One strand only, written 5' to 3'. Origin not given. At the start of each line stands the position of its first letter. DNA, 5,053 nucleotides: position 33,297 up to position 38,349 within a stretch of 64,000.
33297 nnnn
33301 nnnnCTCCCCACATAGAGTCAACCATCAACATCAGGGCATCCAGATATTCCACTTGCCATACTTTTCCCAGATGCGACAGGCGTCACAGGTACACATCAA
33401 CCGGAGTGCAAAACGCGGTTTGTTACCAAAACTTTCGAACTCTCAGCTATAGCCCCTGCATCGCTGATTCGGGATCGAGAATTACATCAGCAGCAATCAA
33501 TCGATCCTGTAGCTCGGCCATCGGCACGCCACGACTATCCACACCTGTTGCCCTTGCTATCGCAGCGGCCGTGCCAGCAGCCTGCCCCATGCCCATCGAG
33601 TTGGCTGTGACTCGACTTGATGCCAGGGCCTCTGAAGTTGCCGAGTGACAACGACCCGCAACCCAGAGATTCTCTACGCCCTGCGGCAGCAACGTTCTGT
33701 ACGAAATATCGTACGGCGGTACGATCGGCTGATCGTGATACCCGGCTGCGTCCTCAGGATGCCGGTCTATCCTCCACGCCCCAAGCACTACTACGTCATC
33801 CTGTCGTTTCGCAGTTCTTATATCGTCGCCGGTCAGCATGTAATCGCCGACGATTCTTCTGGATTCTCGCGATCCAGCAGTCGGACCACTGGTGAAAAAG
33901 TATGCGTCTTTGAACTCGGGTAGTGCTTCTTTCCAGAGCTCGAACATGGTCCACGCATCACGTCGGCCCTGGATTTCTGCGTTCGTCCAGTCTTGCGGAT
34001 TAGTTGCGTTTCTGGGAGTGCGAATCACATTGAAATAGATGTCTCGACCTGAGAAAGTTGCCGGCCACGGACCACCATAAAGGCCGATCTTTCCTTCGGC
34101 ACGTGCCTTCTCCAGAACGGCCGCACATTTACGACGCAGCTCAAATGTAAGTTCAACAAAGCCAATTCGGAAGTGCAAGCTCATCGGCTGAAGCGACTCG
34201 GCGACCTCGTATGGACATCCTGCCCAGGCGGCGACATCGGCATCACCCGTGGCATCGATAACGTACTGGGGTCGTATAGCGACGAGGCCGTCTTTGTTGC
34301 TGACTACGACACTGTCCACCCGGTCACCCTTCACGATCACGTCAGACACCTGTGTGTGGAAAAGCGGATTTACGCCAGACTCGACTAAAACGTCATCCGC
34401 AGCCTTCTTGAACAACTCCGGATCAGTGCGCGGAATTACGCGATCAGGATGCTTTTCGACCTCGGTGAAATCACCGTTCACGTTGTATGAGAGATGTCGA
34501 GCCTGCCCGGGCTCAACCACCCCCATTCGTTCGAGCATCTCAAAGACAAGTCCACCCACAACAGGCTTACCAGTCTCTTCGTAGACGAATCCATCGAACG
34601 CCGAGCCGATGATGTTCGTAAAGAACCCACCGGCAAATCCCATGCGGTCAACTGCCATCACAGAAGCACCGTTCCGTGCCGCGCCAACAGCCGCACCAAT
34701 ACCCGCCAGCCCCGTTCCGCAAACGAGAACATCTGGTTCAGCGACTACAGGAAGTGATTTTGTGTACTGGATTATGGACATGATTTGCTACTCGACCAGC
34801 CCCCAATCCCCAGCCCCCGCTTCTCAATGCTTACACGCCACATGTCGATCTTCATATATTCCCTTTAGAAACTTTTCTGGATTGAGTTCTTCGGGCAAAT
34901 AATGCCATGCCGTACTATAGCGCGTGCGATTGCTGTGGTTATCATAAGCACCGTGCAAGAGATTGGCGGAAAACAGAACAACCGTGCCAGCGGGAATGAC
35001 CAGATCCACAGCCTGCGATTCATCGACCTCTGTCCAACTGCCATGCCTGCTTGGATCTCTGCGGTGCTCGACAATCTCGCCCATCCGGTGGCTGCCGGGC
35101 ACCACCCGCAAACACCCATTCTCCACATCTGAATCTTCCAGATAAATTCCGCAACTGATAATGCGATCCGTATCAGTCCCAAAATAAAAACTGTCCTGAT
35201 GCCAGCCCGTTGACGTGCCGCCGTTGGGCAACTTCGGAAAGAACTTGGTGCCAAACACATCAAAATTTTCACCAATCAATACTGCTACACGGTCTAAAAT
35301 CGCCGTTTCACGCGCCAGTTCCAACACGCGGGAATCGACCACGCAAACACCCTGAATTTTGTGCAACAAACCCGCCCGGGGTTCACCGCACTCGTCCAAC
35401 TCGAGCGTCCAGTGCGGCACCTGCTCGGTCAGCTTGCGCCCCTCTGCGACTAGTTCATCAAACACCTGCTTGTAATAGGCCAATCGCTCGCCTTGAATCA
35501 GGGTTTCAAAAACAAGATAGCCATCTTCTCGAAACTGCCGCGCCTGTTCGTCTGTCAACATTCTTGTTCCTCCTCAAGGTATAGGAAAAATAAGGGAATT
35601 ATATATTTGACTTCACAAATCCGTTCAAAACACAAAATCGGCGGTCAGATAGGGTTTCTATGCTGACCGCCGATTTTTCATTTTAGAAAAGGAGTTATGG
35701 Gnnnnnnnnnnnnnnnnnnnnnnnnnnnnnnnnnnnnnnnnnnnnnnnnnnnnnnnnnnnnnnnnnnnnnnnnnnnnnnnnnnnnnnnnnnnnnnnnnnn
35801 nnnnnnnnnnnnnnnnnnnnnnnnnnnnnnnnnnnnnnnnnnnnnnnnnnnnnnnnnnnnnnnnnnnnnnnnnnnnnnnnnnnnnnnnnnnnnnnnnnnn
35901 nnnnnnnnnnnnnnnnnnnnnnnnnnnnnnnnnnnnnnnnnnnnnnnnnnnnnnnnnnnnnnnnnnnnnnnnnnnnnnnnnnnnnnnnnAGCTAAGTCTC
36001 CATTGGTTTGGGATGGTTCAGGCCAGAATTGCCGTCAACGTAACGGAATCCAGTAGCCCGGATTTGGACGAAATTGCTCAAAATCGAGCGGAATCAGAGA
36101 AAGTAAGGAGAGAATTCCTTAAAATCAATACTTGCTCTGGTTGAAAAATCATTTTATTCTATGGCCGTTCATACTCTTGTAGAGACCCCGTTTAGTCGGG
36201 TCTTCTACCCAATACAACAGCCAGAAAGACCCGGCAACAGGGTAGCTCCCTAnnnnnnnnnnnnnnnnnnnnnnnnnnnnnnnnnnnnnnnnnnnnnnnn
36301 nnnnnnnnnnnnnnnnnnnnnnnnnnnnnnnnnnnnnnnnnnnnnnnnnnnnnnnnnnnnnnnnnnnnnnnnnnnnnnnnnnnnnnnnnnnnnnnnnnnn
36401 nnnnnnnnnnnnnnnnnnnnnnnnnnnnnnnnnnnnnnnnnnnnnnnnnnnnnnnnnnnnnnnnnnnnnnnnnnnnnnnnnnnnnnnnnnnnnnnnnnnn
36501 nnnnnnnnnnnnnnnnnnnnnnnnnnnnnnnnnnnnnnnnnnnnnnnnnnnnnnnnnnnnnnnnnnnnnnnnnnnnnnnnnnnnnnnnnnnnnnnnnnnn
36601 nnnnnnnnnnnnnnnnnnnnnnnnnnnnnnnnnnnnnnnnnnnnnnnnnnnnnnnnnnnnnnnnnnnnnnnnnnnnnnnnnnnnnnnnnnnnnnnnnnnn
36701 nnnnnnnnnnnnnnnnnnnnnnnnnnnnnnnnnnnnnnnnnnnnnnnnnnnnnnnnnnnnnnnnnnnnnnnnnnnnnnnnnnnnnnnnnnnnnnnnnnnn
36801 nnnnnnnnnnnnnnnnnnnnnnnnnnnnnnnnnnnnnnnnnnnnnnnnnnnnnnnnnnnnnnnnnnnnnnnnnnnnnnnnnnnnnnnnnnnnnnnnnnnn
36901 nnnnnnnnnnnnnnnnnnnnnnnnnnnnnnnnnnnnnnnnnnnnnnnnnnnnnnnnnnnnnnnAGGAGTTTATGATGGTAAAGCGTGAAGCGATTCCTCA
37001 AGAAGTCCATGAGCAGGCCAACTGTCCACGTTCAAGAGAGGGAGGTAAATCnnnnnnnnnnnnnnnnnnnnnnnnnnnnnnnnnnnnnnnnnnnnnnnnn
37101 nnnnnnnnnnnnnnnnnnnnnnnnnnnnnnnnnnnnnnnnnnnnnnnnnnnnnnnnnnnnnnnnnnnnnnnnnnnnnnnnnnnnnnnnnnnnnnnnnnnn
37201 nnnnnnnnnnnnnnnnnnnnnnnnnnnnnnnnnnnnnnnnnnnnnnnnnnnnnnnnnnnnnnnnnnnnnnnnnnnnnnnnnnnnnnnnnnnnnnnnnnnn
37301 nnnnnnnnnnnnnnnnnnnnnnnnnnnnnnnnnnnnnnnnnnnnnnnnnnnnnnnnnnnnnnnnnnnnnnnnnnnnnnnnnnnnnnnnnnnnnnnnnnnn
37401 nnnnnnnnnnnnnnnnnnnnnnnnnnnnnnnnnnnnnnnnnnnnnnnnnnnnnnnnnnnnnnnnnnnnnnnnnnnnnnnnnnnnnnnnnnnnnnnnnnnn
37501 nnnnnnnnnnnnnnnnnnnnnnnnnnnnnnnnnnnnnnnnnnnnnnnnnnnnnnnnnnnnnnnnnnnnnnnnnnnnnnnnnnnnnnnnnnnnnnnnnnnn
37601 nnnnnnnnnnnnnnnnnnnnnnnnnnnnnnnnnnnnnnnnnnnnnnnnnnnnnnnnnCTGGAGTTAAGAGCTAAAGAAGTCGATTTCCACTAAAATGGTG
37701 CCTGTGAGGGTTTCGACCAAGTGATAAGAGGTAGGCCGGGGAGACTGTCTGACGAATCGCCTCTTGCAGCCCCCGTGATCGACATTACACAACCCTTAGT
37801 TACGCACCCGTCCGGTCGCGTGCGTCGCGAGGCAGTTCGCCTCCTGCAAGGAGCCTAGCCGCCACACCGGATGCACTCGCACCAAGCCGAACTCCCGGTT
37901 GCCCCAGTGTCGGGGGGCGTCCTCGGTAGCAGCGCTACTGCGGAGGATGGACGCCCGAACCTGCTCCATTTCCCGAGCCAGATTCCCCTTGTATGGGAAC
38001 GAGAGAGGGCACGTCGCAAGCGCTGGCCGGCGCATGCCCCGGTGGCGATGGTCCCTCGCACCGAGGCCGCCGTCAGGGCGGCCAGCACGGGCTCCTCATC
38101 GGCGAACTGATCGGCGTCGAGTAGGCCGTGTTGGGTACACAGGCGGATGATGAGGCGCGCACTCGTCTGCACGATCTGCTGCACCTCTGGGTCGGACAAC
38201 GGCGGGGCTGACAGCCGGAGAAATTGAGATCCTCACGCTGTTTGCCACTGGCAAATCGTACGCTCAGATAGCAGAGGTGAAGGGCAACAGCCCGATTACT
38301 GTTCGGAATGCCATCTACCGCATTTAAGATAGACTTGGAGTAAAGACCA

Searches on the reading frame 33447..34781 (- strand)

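Call 26: search_protein_families(library=pfam, proteins=[window:33447-34781:-], max_evalue=0.01)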
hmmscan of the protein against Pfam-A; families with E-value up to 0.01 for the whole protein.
window:33447-34781:- (444 aa): 5 families
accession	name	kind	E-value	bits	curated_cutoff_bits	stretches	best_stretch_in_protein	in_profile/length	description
PF12831.13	FAD_oxidored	-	2.8e-96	323.8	27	1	17-428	1-416/416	FAD dependent oxidoreductase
PF00890.30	FAD_binding_2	-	4e-07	30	20.4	1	17-52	1-36/414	FAD binding domain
PF01494.25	FAD_binding_3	-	6e-06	26.2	22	1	81-271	51-249/349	FAD binding domain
PF07992.20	Pyr_redox_2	-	8e-05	22.6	26.1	0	17-45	2-30/291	Pyridine nucleotide-disulphide oxidoreductase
PF01266.30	DAO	-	0.00041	20.4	27.9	0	17-50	1-35/353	FAD dependent oxidoreductase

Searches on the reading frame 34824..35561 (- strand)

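Call 26: search_protein_families(library=pfam, proteins=[window:34824-35561:-], max_evalue=0.01)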
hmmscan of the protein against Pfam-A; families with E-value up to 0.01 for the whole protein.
window:34824-35561:- (245 aa): 2 families
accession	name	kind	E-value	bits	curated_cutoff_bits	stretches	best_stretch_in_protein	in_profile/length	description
PF05721.19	PhyH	-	1.7e-32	113.9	22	1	10-214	1-211/213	Phytanoyl-CoA dioxygenase (PhyH)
PF13759.12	2OG-FeII_Oxy_5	-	0.00069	20.4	27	1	135-218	23-99/101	Putative 2OG-Fe(II) oxygenase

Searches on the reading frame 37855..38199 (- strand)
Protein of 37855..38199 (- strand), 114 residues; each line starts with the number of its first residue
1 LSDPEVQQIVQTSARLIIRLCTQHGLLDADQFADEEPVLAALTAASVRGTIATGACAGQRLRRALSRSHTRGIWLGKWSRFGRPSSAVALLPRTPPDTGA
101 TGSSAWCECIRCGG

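Call 114: search_dna_similar(query=window:37855-38199:-, collection=plasmids, mode=protein, max_evalue=0.001, max_rows=8)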
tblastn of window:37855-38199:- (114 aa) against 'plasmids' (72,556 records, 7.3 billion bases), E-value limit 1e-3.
No match.
